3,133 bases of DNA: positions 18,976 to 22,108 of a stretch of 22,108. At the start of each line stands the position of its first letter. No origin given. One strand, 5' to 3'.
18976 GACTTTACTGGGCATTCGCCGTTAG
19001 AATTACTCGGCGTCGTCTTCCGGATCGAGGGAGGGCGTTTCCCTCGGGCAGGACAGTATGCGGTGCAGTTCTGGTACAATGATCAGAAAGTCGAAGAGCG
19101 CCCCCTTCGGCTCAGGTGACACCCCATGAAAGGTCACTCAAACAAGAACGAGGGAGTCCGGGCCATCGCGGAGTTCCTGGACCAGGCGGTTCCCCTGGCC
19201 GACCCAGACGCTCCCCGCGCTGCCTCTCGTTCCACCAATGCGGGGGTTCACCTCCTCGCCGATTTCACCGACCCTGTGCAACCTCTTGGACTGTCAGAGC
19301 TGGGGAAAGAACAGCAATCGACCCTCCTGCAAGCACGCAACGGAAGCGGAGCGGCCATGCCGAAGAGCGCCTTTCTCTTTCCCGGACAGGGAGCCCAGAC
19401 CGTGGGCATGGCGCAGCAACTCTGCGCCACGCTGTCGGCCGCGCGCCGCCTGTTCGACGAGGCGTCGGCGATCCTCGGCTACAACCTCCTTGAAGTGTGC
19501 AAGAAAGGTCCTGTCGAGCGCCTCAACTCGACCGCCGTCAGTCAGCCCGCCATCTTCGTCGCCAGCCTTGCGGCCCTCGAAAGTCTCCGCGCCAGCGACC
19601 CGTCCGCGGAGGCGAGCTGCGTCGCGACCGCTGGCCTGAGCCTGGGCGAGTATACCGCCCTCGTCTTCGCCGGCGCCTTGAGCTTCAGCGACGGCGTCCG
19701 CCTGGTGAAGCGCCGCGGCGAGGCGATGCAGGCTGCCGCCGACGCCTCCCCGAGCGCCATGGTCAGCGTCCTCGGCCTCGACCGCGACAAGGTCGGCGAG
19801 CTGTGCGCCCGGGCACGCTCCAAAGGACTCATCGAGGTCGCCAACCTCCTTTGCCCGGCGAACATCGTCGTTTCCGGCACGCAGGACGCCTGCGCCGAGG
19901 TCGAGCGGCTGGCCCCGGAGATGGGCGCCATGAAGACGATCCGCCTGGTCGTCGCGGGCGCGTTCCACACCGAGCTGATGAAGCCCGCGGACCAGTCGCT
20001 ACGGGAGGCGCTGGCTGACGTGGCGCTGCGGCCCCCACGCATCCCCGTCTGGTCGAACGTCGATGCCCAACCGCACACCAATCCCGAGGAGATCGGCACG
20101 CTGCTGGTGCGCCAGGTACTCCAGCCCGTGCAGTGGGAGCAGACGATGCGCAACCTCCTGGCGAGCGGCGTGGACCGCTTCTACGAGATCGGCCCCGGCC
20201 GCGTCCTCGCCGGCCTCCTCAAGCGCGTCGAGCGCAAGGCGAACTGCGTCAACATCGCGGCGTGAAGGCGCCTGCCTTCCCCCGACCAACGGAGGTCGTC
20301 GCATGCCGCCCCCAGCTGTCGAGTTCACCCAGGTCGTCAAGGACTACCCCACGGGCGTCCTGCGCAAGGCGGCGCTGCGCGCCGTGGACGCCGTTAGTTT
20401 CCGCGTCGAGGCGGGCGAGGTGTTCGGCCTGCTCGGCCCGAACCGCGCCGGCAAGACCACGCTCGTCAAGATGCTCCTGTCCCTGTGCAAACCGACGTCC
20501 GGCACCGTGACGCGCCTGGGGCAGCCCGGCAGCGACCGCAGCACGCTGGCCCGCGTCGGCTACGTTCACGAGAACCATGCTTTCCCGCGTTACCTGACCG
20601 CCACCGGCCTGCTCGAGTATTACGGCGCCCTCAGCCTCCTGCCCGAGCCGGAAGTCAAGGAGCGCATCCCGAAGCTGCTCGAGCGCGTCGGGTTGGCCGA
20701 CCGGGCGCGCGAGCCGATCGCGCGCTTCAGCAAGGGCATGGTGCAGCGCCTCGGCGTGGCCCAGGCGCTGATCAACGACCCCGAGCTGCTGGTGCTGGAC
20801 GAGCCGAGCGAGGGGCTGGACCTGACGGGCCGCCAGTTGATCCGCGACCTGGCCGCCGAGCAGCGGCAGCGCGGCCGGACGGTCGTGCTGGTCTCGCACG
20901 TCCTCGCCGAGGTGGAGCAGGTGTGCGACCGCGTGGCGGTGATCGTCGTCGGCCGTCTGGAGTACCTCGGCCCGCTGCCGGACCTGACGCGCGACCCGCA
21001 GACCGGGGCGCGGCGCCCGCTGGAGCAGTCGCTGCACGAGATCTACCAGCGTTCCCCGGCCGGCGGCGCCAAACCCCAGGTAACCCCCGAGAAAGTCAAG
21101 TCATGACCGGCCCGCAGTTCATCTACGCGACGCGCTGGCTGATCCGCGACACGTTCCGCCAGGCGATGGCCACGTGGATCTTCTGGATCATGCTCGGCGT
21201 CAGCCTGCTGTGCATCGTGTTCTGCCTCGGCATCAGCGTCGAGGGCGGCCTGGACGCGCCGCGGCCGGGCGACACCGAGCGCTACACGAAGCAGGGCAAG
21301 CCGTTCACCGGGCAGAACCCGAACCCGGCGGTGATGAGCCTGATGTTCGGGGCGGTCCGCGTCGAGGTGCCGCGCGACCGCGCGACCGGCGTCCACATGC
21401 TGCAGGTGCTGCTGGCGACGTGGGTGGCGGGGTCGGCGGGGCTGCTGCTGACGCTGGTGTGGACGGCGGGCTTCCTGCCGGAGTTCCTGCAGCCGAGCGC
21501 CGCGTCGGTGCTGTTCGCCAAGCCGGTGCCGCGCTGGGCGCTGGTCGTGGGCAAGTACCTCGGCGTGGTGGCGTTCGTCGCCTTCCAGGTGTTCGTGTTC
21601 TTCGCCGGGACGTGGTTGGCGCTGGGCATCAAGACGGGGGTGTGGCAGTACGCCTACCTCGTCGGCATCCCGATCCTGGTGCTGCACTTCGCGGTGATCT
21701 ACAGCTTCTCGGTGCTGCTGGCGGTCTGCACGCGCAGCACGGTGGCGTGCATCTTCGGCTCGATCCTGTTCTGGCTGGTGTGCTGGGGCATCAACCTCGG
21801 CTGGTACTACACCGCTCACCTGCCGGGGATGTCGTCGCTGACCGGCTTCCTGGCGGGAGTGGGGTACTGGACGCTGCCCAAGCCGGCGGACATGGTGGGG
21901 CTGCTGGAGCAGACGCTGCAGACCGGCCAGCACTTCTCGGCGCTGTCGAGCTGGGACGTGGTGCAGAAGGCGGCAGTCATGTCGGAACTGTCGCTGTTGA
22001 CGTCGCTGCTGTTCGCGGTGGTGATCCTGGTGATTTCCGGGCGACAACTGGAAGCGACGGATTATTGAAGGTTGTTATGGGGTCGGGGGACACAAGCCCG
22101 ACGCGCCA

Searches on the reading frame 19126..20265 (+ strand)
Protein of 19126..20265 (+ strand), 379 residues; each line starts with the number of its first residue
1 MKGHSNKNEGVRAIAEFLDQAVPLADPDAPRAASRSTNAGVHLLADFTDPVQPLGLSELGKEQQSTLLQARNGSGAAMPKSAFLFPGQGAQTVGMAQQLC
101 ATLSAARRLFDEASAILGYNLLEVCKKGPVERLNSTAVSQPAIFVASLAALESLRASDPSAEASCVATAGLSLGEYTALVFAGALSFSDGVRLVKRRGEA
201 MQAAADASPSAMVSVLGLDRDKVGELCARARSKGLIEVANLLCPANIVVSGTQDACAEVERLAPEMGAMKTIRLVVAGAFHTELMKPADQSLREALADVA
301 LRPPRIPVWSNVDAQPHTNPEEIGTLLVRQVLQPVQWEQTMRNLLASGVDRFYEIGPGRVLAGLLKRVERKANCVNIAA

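Call 59: search_protein_families(library=pfam, proteins=[window:19126-20265:+], max_evalue=0.01)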
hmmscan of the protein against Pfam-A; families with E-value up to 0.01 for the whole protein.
window:19126-20265:+ (379 aa): 1 family
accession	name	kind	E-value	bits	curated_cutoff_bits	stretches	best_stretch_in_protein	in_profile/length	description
PF00698.26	Acyl_transf_1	-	4.2e-34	118.9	32.7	1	83-367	2-277/319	Acyl transferase domain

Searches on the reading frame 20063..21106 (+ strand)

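Call 59: search_protein_families(library=pfam, proteins=[window:20063-21106:+], max_evalue=0.01)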
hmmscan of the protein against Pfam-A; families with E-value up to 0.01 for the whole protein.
window:20063-21106:+ (347 aa): 2 families
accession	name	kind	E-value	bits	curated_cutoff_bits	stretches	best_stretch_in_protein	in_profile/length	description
PF00005.33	ABC_tran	-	4.9e-27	95.6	25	1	109-249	2-136/137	ABC transporter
PF13304.12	AAA_21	-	4.3e-07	30.7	27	1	212-279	228-298/304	AAA domain, putative AbiEii toxin, Type IV TA system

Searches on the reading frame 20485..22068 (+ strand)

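Call 59: search_protein_families(library=pfam, proteins=[window:20485-22068:+], max_evalue=0.01)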
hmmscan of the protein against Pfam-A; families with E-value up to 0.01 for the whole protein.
window:20485-22068:+ (527 aa): 1 family
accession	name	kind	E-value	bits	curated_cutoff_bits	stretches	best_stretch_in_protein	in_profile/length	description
PF12679.13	ABC2_membrane_2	-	0.0017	18.1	27.2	1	342-496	101-252/283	ABC-2 family transporter protein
